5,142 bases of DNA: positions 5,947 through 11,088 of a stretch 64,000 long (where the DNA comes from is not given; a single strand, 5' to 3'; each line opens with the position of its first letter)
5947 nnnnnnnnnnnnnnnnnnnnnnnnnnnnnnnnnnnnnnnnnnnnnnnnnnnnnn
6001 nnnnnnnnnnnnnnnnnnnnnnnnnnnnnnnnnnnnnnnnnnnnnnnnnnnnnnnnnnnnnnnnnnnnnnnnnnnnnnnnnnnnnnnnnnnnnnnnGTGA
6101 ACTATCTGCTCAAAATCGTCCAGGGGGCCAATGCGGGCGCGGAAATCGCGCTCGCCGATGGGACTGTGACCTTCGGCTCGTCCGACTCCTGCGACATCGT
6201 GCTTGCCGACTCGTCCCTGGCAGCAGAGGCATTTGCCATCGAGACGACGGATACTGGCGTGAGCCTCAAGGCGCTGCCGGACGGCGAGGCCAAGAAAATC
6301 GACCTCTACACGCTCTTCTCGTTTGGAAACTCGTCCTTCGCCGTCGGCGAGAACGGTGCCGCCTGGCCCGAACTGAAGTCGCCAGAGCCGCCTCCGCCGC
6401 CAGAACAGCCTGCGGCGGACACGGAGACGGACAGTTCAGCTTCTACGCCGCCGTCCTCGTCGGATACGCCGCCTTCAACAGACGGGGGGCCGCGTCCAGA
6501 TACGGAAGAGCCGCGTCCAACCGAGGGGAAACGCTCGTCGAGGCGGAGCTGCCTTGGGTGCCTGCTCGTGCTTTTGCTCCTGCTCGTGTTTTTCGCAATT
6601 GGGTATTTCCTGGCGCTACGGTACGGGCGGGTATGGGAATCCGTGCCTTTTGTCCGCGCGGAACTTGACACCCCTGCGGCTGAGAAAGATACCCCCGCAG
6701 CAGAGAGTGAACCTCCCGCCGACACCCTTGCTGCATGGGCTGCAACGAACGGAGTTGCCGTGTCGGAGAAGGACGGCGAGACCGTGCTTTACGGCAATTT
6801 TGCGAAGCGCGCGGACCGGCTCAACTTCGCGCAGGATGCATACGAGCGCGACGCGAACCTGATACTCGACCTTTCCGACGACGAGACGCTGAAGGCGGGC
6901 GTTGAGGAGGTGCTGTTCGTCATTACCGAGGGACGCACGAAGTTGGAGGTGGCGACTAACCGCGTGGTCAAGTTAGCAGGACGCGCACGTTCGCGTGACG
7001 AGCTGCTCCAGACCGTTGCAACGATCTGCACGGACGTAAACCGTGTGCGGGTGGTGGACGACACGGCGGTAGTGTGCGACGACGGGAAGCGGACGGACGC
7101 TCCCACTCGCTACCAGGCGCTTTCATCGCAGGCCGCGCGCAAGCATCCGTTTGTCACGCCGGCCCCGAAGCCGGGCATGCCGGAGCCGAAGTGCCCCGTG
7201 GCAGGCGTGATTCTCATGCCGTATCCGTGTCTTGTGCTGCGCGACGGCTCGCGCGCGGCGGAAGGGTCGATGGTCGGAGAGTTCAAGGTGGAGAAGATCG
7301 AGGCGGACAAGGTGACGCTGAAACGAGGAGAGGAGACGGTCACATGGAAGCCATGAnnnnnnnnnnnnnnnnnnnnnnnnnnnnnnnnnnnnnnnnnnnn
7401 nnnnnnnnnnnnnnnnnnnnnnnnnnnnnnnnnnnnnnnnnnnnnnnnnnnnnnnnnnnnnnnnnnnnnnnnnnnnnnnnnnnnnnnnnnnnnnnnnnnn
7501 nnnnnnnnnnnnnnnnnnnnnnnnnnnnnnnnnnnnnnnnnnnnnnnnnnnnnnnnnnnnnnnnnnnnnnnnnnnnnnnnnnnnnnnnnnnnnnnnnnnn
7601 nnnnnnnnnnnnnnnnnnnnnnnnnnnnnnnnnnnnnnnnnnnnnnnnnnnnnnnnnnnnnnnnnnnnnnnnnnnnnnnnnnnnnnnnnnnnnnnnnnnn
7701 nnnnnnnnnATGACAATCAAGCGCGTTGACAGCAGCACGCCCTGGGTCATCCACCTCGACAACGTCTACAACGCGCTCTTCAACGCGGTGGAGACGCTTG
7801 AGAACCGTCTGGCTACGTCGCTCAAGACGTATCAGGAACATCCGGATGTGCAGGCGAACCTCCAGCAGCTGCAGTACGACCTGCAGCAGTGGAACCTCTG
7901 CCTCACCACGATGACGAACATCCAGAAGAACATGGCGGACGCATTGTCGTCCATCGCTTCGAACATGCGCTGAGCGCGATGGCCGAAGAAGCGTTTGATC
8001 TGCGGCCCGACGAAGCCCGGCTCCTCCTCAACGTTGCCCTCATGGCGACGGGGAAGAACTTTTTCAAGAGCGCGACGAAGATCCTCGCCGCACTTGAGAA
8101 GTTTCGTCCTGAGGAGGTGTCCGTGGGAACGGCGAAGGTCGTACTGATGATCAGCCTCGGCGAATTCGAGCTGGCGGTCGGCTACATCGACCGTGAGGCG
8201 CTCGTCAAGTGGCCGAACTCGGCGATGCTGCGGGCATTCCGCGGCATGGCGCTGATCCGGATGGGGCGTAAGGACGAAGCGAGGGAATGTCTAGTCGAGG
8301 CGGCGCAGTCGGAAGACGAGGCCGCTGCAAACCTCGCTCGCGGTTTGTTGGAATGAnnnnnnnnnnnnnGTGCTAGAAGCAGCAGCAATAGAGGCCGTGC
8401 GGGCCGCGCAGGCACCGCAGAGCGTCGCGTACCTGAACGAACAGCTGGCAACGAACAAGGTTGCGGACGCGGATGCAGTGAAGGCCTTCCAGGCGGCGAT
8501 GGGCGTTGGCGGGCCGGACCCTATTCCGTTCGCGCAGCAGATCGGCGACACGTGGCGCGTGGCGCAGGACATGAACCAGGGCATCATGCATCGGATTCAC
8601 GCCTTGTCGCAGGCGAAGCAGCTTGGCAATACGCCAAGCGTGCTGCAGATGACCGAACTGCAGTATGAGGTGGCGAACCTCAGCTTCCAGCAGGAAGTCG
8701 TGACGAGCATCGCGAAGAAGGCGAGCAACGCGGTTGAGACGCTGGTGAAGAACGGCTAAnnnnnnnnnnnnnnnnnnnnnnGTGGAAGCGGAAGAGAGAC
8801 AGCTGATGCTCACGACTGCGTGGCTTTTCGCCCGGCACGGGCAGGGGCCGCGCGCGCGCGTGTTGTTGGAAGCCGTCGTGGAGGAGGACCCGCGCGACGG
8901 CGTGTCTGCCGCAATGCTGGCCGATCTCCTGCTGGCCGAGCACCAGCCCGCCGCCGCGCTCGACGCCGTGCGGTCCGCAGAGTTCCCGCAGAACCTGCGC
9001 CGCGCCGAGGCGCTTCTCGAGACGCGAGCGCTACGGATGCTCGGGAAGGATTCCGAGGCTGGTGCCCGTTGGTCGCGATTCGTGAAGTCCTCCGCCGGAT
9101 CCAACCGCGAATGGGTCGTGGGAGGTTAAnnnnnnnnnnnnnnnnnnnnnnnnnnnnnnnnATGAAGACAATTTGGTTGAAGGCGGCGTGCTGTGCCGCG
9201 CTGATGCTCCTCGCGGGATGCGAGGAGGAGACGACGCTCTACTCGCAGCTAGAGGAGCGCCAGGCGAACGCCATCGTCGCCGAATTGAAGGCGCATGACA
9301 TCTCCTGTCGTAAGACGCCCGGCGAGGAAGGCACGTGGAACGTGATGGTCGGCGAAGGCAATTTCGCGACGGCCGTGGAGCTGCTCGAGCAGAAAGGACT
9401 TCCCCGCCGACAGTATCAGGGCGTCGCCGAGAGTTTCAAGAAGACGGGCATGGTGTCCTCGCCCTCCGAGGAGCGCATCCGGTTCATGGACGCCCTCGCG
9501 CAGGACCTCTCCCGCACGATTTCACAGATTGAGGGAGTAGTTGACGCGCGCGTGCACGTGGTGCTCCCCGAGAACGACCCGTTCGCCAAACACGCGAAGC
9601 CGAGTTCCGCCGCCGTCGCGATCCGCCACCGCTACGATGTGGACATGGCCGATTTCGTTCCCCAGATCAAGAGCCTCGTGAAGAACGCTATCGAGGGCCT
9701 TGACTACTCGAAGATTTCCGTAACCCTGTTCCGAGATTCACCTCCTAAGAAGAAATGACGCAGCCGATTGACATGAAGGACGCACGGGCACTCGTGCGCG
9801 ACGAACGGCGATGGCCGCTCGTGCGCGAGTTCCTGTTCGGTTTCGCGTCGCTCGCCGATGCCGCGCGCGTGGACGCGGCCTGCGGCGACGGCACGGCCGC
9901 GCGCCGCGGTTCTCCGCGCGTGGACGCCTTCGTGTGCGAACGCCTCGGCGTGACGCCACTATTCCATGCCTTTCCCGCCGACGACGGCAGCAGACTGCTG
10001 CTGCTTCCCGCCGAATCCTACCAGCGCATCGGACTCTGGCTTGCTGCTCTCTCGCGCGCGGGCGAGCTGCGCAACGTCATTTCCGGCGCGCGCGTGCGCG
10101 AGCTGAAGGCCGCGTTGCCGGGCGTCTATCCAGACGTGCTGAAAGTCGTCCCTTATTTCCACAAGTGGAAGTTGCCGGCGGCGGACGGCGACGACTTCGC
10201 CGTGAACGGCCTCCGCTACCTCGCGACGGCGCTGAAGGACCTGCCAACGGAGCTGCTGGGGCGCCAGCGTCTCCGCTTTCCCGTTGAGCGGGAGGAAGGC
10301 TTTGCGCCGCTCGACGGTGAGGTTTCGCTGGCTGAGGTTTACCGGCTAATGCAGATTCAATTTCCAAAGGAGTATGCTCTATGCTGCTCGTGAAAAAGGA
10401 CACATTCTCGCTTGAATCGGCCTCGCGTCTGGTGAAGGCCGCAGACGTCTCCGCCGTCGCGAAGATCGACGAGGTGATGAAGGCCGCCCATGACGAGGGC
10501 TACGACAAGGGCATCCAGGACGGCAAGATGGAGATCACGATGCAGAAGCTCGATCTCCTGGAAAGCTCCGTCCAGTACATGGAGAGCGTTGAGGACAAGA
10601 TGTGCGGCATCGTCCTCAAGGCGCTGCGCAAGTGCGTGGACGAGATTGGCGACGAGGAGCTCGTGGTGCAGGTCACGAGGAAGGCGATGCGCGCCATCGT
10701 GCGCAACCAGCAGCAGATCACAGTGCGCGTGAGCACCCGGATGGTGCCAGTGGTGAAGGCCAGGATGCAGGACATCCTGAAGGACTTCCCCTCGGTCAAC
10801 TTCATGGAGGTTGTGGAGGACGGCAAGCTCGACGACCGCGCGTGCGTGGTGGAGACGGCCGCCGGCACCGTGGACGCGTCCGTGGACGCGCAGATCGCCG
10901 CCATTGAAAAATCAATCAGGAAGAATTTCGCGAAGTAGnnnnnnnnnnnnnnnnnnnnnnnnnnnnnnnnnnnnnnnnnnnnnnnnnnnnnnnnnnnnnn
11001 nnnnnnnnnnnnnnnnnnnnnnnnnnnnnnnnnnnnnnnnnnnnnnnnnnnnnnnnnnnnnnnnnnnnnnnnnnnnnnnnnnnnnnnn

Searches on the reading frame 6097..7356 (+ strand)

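Call 15: search_protein_families(library=pfam, proteins=[window:6097-7356:+], max_evalue=0.01)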
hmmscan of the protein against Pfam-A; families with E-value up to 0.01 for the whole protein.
window:6097-7356:+ (419 aa): 2 families
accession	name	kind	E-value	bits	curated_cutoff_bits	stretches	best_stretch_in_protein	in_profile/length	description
PF16697.10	Yop-YscD_cpl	-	1.1e-10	42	33.2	1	6-64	1-59/94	Inner membrane component of T3SS, cytoplasmic domain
PF23893.1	Y4YQ_C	-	0.0026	18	27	1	375-416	10-52/53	Uncharacterised protein Y4YQ C-terminal domain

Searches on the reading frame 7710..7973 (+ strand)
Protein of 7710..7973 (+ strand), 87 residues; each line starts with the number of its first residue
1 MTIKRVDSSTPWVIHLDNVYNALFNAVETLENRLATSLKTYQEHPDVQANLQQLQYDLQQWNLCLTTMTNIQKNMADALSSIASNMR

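Call 70: search_protein_families(library=ncbifam, proteins=[window:7710-7973:+], max_evalue=0.1)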
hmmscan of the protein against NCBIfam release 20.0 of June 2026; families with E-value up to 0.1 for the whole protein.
window:7710-7973:+ (87 aa): 4 families
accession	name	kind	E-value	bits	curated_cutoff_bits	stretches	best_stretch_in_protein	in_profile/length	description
NF011854.0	PRK15326.1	equivalog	0.00083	20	96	1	9-87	2-80/80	type III secretion system needle complex protein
NF045829.1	UU052_fam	exception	0.0068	15.1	210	1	14-69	503-558/662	MSC_0620 family F1-like ATPase-associated subunit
TIGR02105.1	III_needle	equivalog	0.012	16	41.7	1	16-85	3-71/72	type III secretion system needle filament subunit SctF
TIGR01428.1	HAD_type_II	equivalog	0.033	14.2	125.4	1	28-79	77-124/197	haloacid dehalogenase type II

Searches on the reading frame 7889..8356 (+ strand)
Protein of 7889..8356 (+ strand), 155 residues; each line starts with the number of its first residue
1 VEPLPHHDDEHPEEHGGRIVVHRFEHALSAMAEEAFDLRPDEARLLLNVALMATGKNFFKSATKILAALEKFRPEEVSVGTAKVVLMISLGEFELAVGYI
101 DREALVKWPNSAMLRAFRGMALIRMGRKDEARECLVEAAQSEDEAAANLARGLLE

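Call 15: search_protein_families(library=pfam, proteins=[window:7889-8356:+], max_evalue=0.01)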
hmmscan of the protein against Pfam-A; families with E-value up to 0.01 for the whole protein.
window:7889-8356:+ (155 aa): 10 families
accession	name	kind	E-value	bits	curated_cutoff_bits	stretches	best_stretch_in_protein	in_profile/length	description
PF09477.16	Type_III_YscG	-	5.7e-05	23.6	32.1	1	44-153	7-110/116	Bacterial type III secretion system chaperone protein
PF09613.16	HrpB1_HrpK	-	7.1e-05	22.9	29.3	0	46-97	14-65/126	Bacterial type III secretion protein (HrpB1_HrpK)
PF07719.23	TPR_2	-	0.00017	21.9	27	1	118-140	7-29/34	Tetratricopeptide repeat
PF13371.12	TPR_9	-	0.00063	20.1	35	0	88-148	6-66/73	Tetratricopeptide repeat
PF13432.12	TPR_16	-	0.0017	19.2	32.7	0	119-154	4-40/65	Tetratricopeptide repeat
PF21545.3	T7SS_EccA1_N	-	0.0028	17.4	27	1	79-147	174-240/272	T7SS, ESX-1 secretion system protein EccA1, N-terminal domain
PF14559.12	TPR_19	-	0.0036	18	25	0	104-147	17-62/68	Tetratricopeptide repeat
PF13428.12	TPR_14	-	0.0044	18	23.5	0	116-150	5-40/44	Tetratricopeptide repeat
PF13181.12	TPR_8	-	0.0055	17.2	25.7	0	118-139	7-28/34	Tetratricopeptide repeat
PF13424.12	TPR_12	-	0.0076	16.9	30.1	0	107-138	40-71/77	Tetratricopeptide repeat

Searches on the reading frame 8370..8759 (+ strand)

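Call 15: search_protein_families(library=pfam, proteins=[window:8370-8759:+], max_evalue=0.01)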
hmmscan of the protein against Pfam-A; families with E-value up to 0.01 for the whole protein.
window:8370-8759:+ (129 aa): 2 families
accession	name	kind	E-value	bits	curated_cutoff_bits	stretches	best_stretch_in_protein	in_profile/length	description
PF17001.10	T3SS_basalb_I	-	5.4e-06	27.2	32.4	1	36-128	2-93/94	Type III secretion basal body protein I, YscI, HrpB, PscI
PF09487.15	HrpB2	-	0.0003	21.6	26.5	1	34-128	13-113/114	Bacterial type III secretion protein (HrpB2)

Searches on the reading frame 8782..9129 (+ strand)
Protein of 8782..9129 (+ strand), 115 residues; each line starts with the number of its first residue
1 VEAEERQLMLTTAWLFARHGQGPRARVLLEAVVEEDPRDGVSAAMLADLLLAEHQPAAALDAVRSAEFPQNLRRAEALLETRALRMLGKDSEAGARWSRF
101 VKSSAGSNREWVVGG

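Call 15: search_protein_families(library=pfam, proteins=[window:8782-9129:+], max_evalue=0.01)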
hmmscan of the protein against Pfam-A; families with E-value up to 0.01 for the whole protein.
window:8782-9129:+ (115 aa): 2 families
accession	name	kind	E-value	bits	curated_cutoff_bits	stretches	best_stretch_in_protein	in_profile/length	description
PF14559.12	TPR_19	-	0.00026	21.7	25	1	19-65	4-50/68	Tetratricopeptide repeat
PF13428.12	TPR_14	-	0.00058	20.7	23.5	0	8-49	3-44/44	Tetratricopeptide repeat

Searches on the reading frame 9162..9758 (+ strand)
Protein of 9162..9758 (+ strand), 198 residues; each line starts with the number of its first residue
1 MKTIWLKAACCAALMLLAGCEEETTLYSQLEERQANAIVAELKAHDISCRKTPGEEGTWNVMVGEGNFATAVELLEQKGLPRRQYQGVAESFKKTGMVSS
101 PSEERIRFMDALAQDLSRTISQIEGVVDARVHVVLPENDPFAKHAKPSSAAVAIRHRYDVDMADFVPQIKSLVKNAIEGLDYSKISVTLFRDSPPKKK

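Call 7: search_protein_families(library=pfam, proteins=[window:9162-9758:+], max_evalue=1)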
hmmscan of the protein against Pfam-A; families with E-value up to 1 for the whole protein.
window:9162-9758:+ (198 aa): 1 family
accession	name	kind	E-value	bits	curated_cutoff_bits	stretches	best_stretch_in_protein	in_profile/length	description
PF01514.23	YscJ_FliF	-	1.8e-30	106.6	24.4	1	22-188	5-170/179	Secretory protein of YscJ/FliF family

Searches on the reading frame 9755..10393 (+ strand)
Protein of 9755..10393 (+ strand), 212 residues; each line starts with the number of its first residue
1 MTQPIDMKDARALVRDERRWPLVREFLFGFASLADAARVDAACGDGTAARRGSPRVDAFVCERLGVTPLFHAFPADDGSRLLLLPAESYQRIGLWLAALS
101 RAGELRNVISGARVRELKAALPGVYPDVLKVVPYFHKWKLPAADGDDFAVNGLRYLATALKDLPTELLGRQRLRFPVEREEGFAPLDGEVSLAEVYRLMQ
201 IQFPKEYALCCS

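Call 7: search_protein_families(library=pfam, proteins=[window:9755-10393:+], max_evalue=1)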
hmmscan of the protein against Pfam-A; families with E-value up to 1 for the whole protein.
window:9755-10393:+ (212 aa): 1 family
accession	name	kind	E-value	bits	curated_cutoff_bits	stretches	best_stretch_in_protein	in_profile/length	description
PF06578.17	YscK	-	0.00054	19.9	22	1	53-177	37-168/209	YOP proteins translocation protein K (YscK)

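Call 70: search_protein_families(library=ncbifam, proteins=[window:9755-10393:+], max_evalue=0.1)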
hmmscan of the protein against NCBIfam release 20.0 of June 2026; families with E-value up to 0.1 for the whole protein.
window:9755-10393:+ (212 aa): 0 families

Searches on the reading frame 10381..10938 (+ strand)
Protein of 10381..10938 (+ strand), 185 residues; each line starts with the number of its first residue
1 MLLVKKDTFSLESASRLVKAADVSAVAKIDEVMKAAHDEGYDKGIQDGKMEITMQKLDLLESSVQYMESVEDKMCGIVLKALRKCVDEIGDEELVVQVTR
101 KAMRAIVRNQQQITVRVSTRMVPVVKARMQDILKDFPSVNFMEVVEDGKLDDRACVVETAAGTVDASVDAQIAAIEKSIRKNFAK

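Call 7: search_protein_families(library=pfam, proteins=[window:10381-10938:+], max_evalue=1)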
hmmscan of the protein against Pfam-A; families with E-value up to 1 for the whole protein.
window:10381-10938:+ (185 aa): 3 families
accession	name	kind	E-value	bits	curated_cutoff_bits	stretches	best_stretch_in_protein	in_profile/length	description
PF02108.21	FliH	-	8.4e-12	45.6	24.1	1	61-173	16-126/128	Flagellar assembly protein FliH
PF04937.20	DUF659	-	0.008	16.3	34.7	1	63-143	65-143/152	Protein of unknown function (DUF 659)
PF03266.21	NTPase_1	-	0.092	13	23.9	1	75-126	86-137/168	NTPase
